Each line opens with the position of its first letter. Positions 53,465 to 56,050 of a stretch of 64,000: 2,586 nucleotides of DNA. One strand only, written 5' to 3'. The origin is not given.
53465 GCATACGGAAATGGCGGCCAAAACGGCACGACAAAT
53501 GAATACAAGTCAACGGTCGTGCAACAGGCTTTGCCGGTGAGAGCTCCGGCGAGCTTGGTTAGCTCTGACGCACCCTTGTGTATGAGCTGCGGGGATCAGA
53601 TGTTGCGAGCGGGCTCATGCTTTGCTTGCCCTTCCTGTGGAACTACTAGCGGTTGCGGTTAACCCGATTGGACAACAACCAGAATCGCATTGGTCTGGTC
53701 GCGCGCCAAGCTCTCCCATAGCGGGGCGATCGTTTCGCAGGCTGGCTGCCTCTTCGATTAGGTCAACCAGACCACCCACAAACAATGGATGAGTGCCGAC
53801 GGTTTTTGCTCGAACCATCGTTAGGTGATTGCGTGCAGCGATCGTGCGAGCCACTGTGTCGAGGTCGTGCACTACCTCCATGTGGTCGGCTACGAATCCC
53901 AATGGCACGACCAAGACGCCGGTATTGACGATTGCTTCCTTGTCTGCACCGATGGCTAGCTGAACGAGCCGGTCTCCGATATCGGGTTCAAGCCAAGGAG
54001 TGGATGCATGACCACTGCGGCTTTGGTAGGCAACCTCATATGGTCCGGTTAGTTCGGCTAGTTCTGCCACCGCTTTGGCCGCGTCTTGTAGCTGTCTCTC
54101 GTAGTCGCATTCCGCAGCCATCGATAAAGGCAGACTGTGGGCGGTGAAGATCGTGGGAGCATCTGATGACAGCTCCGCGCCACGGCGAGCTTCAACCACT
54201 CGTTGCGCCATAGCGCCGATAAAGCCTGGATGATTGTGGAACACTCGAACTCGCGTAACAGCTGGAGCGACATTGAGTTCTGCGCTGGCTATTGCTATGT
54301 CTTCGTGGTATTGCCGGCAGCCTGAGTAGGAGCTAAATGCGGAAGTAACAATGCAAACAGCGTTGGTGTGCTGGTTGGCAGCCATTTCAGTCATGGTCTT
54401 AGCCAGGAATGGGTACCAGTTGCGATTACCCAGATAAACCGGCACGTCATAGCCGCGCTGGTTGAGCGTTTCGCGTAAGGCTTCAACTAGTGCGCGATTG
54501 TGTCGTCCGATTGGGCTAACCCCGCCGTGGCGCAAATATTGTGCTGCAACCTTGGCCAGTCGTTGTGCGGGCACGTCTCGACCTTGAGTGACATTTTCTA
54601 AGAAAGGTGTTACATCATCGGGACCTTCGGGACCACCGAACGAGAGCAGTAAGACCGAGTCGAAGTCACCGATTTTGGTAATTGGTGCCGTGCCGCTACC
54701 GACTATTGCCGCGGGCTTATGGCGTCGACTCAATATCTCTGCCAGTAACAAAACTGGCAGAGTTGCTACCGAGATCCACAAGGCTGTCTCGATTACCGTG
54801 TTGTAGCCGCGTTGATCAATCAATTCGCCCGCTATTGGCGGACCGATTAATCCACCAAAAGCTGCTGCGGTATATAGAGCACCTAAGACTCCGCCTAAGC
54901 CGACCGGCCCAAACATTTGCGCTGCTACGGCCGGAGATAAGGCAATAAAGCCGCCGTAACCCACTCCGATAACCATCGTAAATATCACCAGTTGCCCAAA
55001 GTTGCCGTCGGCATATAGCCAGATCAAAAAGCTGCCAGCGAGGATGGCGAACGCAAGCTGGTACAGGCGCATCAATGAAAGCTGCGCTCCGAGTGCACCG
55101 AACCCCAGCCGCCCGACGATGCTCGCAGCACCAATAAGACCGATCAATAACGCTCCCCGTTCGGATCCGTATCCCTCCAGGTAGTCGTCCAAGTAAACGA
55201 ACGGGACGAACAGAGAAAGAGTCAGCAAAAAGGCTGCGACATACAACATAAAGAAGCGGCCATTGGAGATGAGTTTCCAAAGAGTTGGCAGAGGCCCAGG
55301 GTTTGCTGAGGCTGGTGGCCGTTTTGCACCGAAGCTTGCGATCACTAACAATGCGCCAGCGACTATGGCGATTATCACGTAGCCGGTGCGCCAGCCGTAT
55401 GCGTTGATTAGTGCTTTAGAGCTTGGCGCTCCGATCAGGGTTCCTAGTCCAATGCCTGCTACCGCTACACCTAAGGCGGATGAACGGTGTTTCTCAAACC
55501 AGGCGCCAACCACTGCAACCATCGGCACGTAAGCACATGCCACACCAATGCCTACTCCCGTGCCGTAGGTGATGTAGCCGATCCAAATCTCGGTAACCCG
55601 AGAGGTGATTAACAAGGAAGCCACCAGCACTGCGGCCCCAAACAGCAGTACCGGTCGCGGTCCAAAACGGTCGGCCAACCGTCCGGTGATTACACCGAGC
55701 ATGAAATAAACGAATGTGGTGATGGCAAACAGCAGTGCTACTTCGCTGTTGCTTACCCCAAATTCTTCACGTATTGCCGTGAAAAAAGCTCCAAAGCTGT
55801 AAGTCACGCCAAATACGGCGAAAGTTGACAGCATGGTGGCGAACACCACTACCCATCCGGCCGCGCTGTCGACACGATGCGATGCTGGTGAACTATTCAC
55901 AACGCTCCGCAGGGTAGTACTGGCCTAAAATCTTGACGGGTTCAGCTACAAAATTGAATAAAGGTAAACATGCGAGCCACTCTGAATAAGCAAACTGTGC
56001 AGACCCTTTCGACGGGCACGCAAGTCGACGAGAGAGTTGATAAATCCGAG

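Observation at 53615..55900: Single 761-aa ORF fusing a 12-TM MFS transporter to ferrochelatase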

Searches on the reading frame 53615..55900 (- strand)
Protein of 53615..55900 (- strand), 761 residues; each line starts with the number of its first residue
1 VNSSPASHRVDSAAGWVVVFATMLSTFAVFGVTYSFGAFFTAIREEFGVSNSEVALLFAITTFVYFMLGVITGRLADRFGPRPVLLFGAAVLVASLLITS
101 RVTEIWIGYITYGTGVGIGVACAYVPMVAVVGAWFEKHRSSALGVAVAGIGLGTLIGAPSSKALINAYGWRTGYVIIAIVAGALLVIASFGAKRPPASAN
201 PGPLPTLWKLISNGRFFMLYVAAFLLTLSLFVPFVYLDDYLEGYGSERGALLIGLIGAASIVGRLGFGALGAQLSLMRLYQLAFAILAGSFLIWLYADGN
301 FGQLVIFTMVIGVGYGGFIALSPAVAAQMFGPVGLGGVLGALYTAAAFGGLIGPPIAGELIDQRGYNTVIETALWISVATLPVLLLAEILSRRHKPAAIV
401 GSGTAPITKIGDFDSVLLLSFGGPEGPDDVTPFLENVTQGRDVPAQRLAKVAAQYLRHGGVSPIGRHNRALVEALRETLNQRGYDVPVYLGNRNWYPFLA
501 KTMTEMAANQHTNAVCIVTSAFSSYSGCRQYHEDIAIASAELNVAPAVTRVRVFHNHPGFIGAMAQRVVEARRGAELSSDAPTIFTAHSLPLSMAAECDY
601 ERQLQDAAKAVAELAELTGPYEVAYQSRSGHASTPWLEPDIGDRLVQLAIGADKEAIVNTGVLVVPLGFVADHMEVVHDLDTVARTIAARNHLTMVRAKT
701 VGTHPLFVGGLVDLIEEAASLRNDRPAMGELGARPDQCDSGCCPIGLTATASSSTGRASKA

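Call 3: search_protein_families(library=pfam, proteins=[window:53615-55900:-], max_evalue=0.01)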
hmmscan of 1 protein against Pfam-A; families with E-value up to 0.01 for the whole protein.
window:53615-55900:- (761 aa): 3 families
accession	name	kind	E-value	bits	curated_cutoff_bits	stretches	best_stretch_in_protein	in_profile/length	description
PF00762.24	Ferrochelatase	-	3.7e-72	243.5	27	1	415-718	3-316/317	Ferrochelatase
PF07690.21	MFS_1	-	2e-43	149.1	33.4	2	23-295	2-286/347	Major Facilitator Superfamily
PF12832.13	MFS_1_like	-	3.1e-05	23.6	25.2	1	27-366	9-367/373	MFS_1 like family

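Call 4: search_protein_families(library=ncbifam, proteins=[window:53615-55900:-], max_evalue=0.01)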
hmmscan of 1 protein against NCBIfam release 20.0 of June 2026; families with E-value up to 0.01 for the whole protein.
window:53615-55900:- (761 aa): 36 families (the best 25 are shown)
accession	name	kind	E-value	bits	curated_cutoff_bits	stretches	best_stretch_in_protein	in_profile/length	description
NF000689.1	PRK00035.2-1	equivalog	7.5e-110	366.7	408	1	412-718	1-310/311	ferrochelatase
NF049980.1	SfMCT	equivalog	2.4e-46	158.1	320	1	16-365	2-366/378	L-lactate MFS transporter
NF009095.0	PRK12435.1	subfamily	1.8e-38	132.5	455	1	416-718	7-306/311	ferrochelatase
TIGR00109.1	hemH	equivalog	2.8e-38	132.1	124.6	1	415-717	7-319/322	ferrochelatase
TIGR00892.1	2A0113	subfamily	2e-37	129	586.1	2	9-178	11-180/455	monocarboxylate transporter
TIGR00890.1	2A0111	subfamily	3.9e-27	95.2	374.85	1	16-370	3-364/377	oxalate/formate antiport family MFS transporter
TIGR04259.1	oxa_formateAnti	equivalog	1.9e-23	82.9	335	2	16-195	2-180/405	oxalate/formate MFS antiporter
TIGR00893.1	2A0114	subfamily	2e-12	46.8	395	1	32-199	11-176/399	D-galactonate transporter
NF002921.0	PRK03545.1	equivalog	8.1e-12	44.8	401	1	10-315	6-312/396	sugar transporter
TIGR00880.1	2_A_01_02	superfamily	1.4e-10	41.4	131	1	56-190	2-136/141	multidrug resistance protein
TIGR00895.1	2A0115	subfamily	1.4e-10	40.7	418.55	1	36-187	36-187/398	aromatic acid/H+ symport family MFS transporter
NF008586.0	PRK11551.1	equivalog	4.5e-09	35.8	410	1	35-388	33-397/406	3-(3-hydroxy-phenyl)propionate transporter MhpT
NF038246.1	bile_salt_MFS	equivalog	5.6e-08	32.1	400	1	15-184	3-177/408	conjugated bile salt MFS transporter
TIGR00897.2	2A0118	subfamily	2.9e-07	29.8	375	1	23-179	232-386/401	RbtT/DalT/CsbX family MFS transporter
TIGR00886.1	2A0108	subfamily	3.6e-07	29.6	311.7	1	19-201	3-198/368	NarK family nitrate/nitrite MFS transporter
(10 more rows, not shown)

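Call 7: find_homologous_proteins(query=window:53615-55900:-, region=1-761)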
Query window:53615-55900:-, residues 1-761 (761 aa): 418 proteins with E <= 0.001 among 8000 candidates; the best 120 are listed.
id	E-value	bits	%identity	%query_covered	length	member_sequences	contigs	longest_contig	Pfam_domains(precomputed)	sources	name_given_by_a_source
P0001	0.0e+0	1633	100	97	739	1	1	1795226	PF07690.22,PF00762.25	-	-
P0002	0.0e+0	1383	81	100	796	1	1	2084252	PF07690.22,PF00762.25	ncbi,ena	-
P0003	0.0e+0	1190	69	97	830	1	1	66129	PF07690.22,PF00762.25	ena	-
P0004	0.0e+0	1110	68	98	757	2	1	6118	PF07690.22,PF00762.25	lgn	-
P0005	2.0e-276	937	58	98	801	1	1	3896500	PF07690.22,PF00762.25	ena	-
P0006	1.2e-275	935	57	97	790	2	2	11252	PF07690.22,PF00762.25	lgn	-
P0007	8.3e-275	932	58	97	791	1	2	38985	PF07690.22,PF00762.25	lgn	-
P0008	3.3e-274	930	58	97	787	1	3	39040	PF07690.22,PF00762.25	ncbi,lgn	-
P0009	2.5e-267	907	58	98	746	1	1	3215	PF07690.22,PF00762.25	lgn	-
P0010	5.3e-265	899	55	98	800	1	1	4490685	PF07690.22,PF00762.25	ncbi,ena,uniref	ncbi:ferrochelatase [Candidatus Poriferisodalis sp.]|uniref:ferrochelatase n=1 Tax=Candidatus Porife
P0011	2.8e-263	894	57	98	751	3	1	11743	PF07690.22,PF00762.25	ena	-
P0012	1.2e-262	892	57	97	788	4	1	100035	PF07690.22,PF00762.25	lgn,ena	-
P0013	2.0e-262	891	65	43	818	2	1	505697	PF07690.22,PF00762.25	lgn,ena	-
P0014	9.6e-262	889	56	98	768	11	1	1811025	PF07690.22,PF00762.25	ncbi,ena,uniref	ncbi:ferrochelatase [Candidatus Poriferisodalis sp.]|uniref:ferrochelatase n=1 Tax=Candidatus Porife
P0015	1.5e-260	885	57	98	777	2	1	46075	PF07690.22,PF00762.25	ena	-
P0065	1.5e-188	647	71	55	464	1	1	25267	PF07690.22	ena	-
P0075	4.4e-135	470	59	48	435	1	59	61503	PF07690.22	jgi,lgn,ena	-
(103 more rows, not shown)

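Call 14: find_related_loci(query=window:53615-55900:-, collection=genome_contigs, flank=6000)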
Query window:53615-55900:- (761 aa) in genome_contigs; peptide patterns used: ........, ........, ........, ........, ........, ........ (x = any residue, [..] = any of these).
280 stretches matched a pattern; 250 encode a relative of the query (tblastn E <= 1e-3); the best 80 are kept; 80 distinct loci.
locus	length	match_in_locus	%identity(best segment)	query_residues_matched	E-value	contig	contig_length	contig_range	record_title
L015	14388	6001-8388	81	1-761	0e+0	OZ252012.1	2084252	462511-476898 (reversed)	MAG: Candidatus Poriferisodalaceae bacterium isolate 4f5e6f0c-7264-48bc-a2bc-c9c85973c49b genome assembly, chromosome: 1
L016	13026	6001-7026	49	414-759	8e-91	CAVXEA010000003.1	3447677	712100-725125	MAG: uncultured Acidobacteriota bacterium isolate MFD02242.bin.2.16 genome assembly, contig: contig_769, whole genome sh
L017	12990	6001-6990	46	407-743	5e-90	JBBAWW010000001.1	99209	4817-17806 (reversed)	MAG: Roseiflexaceae bacterium isolate EUL_359 ctg1-EUL_359, whole genome shotgun sequence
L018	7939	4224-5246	46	409-759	3e-89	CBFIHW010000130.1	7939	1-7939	MAG: uncultured Pirellulales bacterium isolate Co_bin_764_indper genome assembly, contig: Co_bin_764_indper_c134, whole 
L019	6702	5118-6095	50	413-743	4e-87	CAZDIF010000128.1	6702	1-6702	MAG TPA_asm: uncultured Actinomycetota bacterium isolate SRP304980_co2_147 genome assembly, contig: NODE_11286_length_67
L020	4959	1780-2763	48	412-743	3e-86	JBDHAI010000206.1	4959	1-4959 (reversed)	MAG: Gemmatimonadota bacterium isolate M3-44_Bin_197 M3-44_Bin_197_scaffold_99990, whole genome shotgun sequence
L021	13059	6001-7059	46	396-744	9e-86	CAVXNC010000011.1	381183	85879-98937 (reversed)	MAG: uncultured Actinomycetota bacterium isolate MFD02840.bin.1.275 genome assembly, contig: contig_2656, whole genome s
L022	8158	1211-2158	48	409-744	6e-85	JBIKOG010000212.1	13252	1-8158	MAG: Bryobacteraceae bacterium isolate ME2014-11-02_3300042937_group5_bin127 Rohwer_bin4_scaffold_2884_c1, whole genome 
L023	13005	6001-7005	48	402-744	1e-84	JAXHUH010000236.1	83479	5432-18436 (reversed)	MAG: Actinomycetota bacterium isolate MAG46_tar_biofilm MAG46_236, whole genome shotgun sequence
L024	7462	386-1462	48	413-761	1e-84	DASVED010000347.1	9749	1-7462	MAG TPA_asm: Actinomycetes bacterium isolate SMAG_U2051 k141_744113, whole genome shotgun sequence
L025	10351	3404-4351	48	409-744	3e-84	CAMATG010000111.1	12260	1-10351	MAG: Candidatus Sulfopaludibacter sp. SbA3 isolate MaE-04nov19-199 genome assembly, contig: MaE-04nov19-C8398, whole gen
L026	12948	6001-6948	49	409-744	2e-84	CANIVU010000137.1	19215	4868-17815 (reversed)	MAG: Acidobacteria bacterium isolate RH-18aug17-384 genome assembly, contig: RH-18aug17-C7015, whole genome shotgun sequ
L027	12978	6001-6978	46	413-743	5e-84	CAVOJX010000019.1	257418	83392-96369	MAG: Bryobacterales bacterium isolate MFD00082.bin.2.13 genome assembly, contig: contig_3641, whole genome shotgun seque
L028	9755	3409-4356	48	409-744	4e-84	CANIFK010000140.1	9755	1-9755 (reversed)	MAG: Acidobacteria bacterium isolate RE-9nov16-96 genome assembly, contig: RE-9nov16-C17973, whole genome shotgun sequen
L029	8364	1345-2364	46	410-746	1e-83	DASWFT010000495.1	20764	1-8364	MAG TPA_asm: Streptosporangiaceae bacterium isolate SMAG_U2796 k141_1408949, whole genome shotgun sequence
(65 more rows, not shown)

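Call 21: search_solved_structures(query=window:53615-55900:-, max_evalue=0.00001, show_alignments=3)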
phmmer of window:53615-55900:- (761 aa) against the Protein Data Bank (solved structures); distinct sequences matched with E-value up to 0.00001: 53.
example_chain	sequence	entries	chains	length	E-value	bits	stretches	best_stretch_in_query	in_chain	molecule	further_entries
28wn_A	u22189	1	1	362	2.8e-66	227.5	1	406-730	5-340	Coproporphyrin III ferrochelatase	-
6g9x_A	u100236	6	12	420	1.2e-27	99.7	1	15-365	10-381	Major facilitator superfamily MFS_1 | L-lactate transporter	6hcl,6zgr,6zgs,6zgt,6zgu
9vi5_A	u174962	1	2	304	3.7e-26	94.8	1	416-716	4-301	Coproporphyrin III ferrochelatase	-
2ac2_A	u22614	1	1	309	4.9e-26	94.4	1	416-714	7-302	Ferrochelatase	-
1ak1_A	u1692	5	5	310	1.3e-25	93.1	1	416-714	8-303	FERROCHELATASE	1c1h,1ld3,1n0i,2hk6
1doz_A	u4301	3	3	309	1.3e-25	93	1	416-714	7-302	FERROCHELATASE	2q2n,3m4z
1c9e_A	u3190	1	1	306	1.3e-25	93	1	416-714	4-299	PROTOHEME FERROLYASE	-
3goq_A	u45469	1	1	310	3.2e-25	91.7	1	416-714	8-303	Ferrochelatase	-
2h1v_A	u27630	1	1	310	3.3e-25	91.7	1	416-714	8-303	Ferrochelatase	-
9kta_A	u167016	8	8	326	5.4e-25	91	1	416-715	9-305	Coproporphyrin III ferrochelatase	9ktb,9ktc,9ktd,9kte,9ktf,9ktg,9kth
2h1w_A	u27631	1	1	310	3.1e-24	88.5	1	416-714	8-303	Ferrochelatase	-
2q3j_A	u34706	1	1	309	3.1e-24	88.5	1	416-714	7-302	Ferrochelatase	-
2ac4_A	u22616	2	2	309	4.2e-24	88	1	416-714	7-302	Ferrochelatase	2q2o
6rwv_A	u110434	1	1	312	9e-23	83.6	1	416-689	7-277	Ferrochelatase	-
6sv3_A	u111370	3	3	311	9.1e-23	83.6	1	416-689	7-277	Ferrochelatase | Coproporphyrin III ferrochelatase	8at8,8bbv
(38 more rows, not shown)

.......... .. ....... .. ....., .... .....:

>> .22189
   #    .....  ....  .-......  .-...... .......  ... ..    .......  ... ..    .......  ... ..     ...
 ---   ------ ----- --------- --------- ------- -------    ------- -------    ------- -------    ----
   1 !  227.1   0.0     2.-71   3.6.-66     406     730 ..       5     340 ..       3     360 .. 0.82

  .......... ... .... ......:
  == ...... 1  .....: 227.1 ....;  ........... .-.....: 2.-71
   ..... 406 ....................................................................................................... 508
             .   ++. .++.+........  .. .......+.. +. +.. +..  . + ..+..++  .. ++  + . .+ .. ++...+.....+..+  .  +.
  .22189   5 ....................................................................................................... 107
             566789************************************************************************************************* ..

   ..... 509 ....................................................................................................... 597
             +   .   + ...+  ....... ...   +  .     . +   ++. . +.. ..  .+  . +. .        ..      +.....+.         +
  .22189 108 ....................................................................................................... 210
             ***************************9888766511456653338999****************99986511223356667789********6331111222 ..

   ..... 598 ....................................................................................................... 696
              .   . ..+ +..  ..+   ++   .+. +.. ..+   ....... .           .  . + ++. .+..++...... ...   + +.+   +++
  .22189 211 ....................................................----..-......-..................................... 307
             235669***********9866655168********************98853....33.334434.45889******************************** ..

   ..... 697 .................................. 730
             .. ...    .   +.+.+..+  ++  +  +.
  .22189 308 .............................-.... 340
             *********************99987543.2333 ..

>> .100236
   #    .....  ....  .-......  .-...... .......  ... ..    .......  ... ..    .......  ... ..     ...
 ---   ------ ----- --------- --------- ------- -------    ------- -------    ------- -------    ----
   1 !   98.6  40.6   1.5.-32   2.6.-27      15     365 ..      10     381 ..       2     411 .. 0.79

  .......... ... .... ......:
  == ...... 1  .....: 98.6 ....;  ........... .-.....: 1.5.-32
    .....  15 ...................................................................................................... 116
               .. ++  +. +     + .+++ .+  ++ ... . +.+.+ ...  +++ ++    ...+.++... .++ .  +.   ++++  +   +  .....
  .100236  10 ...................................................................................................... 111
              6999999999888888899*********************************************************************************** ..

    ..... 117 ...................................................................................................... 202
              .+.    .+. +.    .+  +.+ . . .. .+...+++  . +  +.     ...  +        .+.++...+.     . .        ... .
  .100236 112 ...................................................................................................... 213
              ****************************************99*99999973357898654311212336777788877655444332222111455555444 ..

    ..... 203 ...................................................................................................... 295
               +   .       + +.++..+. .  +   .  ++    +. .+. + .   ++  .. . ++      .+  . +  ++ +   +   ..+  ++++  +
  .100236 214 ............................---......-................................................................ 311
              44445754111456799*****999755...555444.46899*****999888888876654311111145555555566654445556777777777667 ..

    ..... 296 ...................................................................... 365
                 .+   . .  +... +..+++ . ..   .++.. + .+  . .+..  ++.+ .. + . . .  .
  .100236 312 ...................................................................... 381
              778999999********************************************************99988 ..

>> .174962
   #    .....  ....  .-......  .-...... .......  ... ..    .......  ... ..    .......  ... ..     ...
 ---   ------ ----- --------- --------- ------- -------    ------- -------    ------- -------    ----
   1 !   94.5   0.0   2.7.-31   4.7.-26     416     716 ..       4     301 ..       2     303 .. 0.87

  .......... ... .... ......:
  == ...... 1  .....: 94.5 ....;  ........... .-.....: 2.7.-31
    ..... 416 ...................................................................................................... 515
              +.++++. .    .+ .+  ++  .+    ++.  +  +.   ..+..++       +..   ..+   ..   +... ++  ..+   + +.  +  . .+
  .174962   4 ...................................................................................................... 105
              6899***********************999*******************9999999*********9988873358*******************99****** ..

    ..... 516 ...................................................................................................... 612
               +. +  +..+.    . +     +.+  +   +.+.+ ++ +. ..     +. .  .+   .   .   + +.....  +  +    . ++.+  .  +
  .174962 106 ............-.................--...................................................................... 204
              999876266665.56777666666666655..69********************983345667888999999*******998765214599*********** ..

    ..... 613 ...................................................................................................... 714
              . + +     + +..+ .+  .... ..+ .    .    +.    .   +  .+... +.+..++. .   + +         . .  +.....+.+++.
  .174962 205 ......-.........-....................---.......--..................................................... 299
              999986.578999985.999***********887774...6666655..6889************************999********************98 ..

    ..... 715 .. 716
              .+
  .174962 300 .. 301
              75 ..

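Call 22: find_encoding_contigs(protein=P0075, flank=6000, max_places=5)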
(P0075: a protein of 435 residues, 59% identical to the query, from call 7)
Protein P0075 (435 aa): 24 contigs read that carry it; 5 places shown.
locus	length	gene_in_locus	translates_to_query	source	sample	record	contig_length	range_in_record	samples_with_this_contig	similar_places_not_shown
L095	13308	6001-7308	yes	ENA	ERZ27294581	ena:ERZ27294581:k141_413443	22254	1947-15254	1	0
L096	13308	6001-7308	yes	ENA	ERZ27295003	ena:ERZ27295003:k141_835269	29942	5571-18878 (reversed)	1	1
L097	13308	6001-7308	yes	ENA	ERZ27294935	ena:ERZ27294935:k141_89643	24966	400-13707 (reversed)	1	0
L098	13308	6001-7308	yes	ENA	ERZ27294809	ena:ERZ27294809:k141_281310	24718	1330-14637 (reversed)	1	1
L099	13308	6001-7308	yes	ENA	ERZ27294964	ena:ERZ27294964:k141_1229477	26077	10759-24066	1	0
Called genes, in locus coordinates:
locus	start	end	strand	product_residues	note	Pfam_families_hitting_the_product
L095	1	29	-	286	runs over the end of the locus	PF00350:Dynamin_N (faint), PF01926:MMR_HSR1, PF02421:FeoB_N, PF03193:RsgA_GTPase (faint), PF04548:AIG1 (weak), PF10662:PduV-EutP, PF00009:GTP_EFTU (weak), PF07650:KH_2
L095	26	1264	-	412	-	PF01595:CNNM, PF00571:CBS, PF03471:CorC_HlyC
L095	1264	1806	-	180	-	PF02130:YbeY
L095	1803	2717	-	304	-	PF01695:IstB_IS21 (weak), PF02562:PhoH, PF13604:AAA_30, PF13245:AAA_19 (weak)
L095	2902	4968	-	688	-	PF00930:DPPIV_N, PF02129:Peptidase_S15 (faint), PF00326:Peptidase_S9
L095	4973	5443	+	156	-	PF13622:4HBT_3 (weak), PF03061:4HBT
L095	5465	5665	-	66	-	-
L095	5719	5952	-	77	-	PF11238:DUF3039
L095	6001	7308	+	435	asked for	PF07690:MFS_1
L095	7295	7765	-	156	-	PF12973:Cupin_7, PF07883:Cupin_2 (weak)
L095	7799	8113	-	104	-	-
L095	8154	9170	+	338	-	PF00762:Ferrochelatase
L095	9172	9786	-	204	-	PF00265:TK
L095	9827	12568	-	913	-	PF08471:Ribonuc_red_2_N, PF02867:Ribonuc_red_lgC, PF12637:TSCPD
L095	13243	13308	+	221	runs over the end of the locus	PF01872:RibD_C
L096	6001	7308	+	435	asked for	PF07690:MFS_1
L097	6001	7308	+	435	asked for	PF07690:MFS_1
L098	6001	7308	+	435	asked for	PF07690:MFS_1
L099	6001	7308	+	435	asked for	PF07690:MFS_1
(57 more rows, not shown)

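Call 34: search_protein_representatives(protein=window:53615-55900:-)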
Query: 761 residues. Proteins with E-value up to 0.001 (for the whole library): 27486; up to 1e-10: 9842; up to 1e-30: 1048. The best 150 are listed.
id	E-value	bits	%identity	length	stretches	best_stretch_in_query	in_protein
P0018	2.6e-260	882.2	59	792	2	395-747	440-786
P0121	1.0e-124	433.9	56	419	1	8-404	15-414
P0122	1.3e-117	410.5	57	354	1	406-745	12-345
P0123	4.6e-104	365.7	51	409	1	4-386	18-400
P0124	4.1e-98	346.0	49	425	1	5-387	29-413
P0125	1.7e-97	344.0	47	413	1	6-381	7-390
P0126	7.4e-94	331.9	47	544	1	9-380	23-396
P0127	1.2e-92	327.9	52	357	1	412-746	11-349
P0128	6.7e-88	312.2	46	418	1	7-385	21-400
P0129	2.0e-87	310.6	47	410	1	9-365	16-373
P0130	2.4e-87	310.4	48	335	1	413-744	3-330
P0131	1.5e-86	307.8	45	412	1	10-384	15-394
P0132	3.0e-84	300.1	53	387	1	21-316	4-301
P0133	3.6e-81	290.0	49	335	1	413-744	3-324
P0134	4.0e-81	289.8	51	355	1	412-744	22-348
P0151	5.4e-76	272.9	49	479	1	413-744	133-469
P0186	1.2e-67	245.3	47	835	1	413-744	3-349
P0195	1.2e-66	241.9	37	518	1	9-409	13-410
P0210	4.5e-64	233.4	37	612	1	9-384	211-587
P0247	1.8e-59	218.2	36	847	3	74-364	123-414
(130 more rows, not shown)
